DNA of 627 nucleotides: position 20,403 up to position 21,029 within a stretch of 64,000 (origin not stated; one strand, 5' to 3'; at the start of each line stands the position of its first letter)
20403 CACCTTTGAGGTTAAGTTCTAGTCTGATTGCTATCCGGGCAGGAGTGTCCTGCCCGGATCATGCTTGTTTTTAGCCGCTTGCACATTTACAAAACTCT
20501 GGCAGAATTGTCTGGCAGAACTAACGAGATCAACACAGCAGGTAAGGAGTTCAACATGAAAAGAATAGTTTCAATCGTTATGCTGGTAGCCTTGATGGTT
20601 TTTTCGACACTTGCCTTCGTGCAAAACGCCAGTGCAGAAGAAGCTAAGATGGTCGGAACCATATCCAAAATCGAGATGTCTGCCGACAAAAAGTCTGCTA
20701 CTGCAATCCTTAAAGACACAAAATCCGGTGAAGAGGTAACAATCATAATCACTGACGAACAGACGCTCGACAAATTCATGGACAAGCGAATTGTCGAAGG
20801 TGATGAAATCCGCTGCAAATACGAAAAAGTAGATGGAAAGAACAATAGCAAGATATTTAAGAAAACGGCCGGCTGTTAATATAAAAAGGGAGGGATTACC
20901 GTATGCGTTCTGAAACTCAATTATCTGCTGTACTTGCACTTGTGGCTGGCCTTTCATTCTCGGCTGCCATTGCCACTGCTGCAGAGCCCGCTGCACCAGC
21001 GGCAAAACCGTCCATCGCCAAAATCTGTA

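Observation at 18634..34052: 15.5-kb porin / heme-rhodanese / Psr-like molybdoenzyme / Rieske-cyt b6 / multiheme supercluster: candidate undescribed sulfur- or selenium-compound respiratory system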

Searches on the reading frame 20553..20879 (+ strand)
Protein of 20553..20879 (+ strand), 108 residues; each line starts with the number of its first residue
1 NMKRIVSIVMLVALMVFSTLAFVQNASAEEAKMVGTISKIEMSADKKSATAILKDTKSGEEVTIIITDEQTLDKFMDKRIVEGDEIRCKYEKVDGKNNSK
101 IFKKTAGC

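Call 4: search_protein_families(library=pfam, proteins=[window:20553-20879:+], max_evalue=0.01)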
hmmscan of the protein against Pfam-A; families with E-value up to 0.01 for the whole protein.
window:20553-20879:+ (108 aa): 0 families

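Call 6: search_protein_families(library=ncbifam, proteins=[window:20553-20879:+], max_evalue=0.001)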
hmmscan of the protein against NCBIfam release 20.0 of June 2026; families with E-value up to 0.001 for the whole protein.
window:20553-20879:+ (108 aa): 0 families

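Call 47: find_homologous_proteins(query=window:20556-20876:+, max_evalue=0.001)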
Query seq(107 aa) (107 aa): 1323 proteins with E <= 0.001 among 1330 candidates; the best 120 are listed.
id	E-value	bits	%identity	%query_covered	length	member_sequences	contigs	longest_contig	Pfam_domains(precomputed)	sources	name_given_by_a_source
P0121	1.5e-58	213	100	100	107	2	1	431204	-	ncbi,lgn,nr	ncbi:MAG: hypothetical protein IPQ16_10180 [Geobacteraceae bacterium]|nr:hypothetical protein [Geoba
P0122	3.1e-58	212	100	100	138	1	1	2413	-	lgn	-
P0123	6.1e-50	185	83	100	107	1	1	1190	-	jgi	jgi:hypothetical protein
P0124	6.4e-50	185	84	100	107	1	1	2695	-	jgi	jgi:hypothetical protein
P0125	9.1e-50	185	86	100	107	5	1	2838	-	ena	-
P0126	3.2e-49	183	84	100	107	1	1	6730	-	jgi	-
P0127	1.0e-48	181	81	100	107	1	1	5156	-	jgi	-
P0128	1.2e-48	181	82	100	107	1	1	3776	-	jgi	jgi:hypothetical protein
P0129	1.4e-48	181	85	100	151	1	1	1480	-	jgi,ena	jgi:hypothetical protein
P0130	1.6e-48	181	81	100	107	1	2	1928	-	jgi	jgi:hypothetical protein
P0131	1.7e-48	181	84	84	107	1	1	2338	-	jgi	jgi:hypothetical protein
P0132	1.8e-48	180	82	100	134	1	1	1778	-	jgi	jgi:hypothetical protein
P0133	3.0e-48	180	83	100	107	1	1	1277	-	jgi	-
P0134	3.4e-48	180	84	100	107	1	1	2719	-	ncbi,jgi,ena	ncbi:MAG: hypothetical protein WCL71_11330 [Deltaproteobacteria bacterium]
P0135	3.4e-48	180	85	100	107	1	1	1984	-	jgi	-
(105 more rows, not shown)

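Call 54: predict_structure(alignment_id=A2)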
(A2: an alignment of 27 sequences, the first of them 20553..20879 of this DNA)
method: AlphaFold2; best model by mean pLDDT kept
length: 108 residues; sequences in the alignment: 27
mean_pLDDT: 86.5   pTM: 0.67
mean pLDDT of the five models: 86.5, 73.2, 70.9, 68.4, 61.5
residues with pLDDT >= 90: 71; 70-90: 17; 50-70: 16; < 50: 4
segments of 3 or more residues with pLDDT < 50: 23-25
pLDDT, mean of each block of 10 residues (from residue 1): 74 62 58 97 98 96 98 98 97 93 80
secondary structure, 60 per line:
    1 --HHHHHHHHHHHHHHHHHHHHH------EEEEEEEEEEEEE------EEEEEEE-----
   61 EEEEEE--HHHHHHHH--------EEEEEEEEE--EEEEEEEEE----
elements in order: H3-23 E30-42 E49-55 E61-66 H69-76 E85-93 E96-104

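Call 57: fold_search(model_id=the predicted structure, library=pdb)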
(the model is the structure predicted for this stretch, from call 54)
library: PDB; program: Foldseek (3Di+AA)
matches with E <= 10: 1282; with E <= 0.001: 2
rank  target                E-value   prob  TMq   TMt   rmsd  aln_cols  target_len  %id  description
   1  3u4z_A                8.4e-04  1.00  0.56  0.55   3.0        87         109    9  Crystal Structure of the Tetrahymena telomerase processivity factor Teb1 OB-B (released 2011-12-14)
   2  6cqm_E                9.4e-04  1.00  0.51  0.58   4.0        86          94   13  Crystal Structure of mitochondrial single-stranded DNA binding proteins from S. cerevisiae, Rim1 (Form2) (released 2018-05-30)
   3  4joi_B                1.2e-03  1.00  0.51  0.40   4.7        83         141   13  Crystal structure of the human telomeric Stn1-Ten1 complex (released 2013-05-29)
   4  4ex5_A                1.8e-03  1.00  0.53  0.13   3.0        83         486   18  Crystal structure of lysyl-tRNA synthetase LysRS from Burkholderia thailandensis bound to lysine (released 2012-05-09)
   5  8c5y_B                1.9e-03  1.00  0.51  0.33   3.2        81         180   15  RPA tetrameric supercomplex from Pyrococcus abyssi (released 2023-05-03)
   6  6cqk_D                2.2e-03  1.00  0.57  0.70   3.0        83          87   12  Crystal Structure of mitochondrial single-stranded DNA binding proteins from S. cerevisiae, Rim1 (Form1) (released 2018-05-30)
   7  6cqm_D                2.3e-03  1.00  0.55  0.59   5.4        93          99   12  Crystal Structure of mitochondrial single-stranded DNA binding proteins from S. cerevisiae, Rim1 (Form2) (released 2018-05-30)
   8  6cqm_H                2.6e-03  1.00  0.60  0.74   2.0        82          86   10  Crystal Structure of mitochondrial single-stranded DNA binding proteins from S. cerevisiae, Rim1 (Form2) (released 2018-05-30)
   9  6cqm_F                2.7e-03  1.00  0.56  0.62   5.1        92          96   13  Crystal Structure of mitochondrial single-stranded DNA binding proteins from S. cerevisiae, Rim1 (Form2) (released 2018-05-30)
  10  8k9u_A                2.7e-03  1.00  0.53  0.14   3.8        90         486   16  Crystal structure of plasmodium LysRS complexing with ASP3026 derived LysRS inhibitor 2 (ADKI2) (released 2024-06-26)
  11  8aaj_B                2.7e-03  1.00  0.51  0.32   3.4        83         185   13  Crystal structure of the Pyrococcus abyssi RPA (apo form) (released 2023-05-03)
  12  1bbw                  2.9e-03  1.00  0.52  0.13   2.9        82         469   17  LYSYL-TRNA SYNTHETASE (LYSS) (released 2000-11-10)
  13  5wqv_B                3.2e-03  1.00  0.48  0.56   5.5        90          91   10  Crystal structure of PriB mutant - S55A (released 2017-11-29)
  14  7qi8                  3.4e-03  1.00  0.61  0.16   2.5        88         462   15  CRYSTAL STRUCTURE OF LYSYL-TRNA SYNTHETASE FROM Mycobacterium tuberculosis COMPLEXED WITH L-LYSINE AND INHIBITOR (released 2022-10-19)
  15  6cqk_A                3.4e-03  1.00  0.54  0.62   3.7        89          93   12  Crystal Structure of mitochondrial single-stranded DNA binding proteins from S. cerevisiae, Rim1 (Form1) (released 2018-05-30)
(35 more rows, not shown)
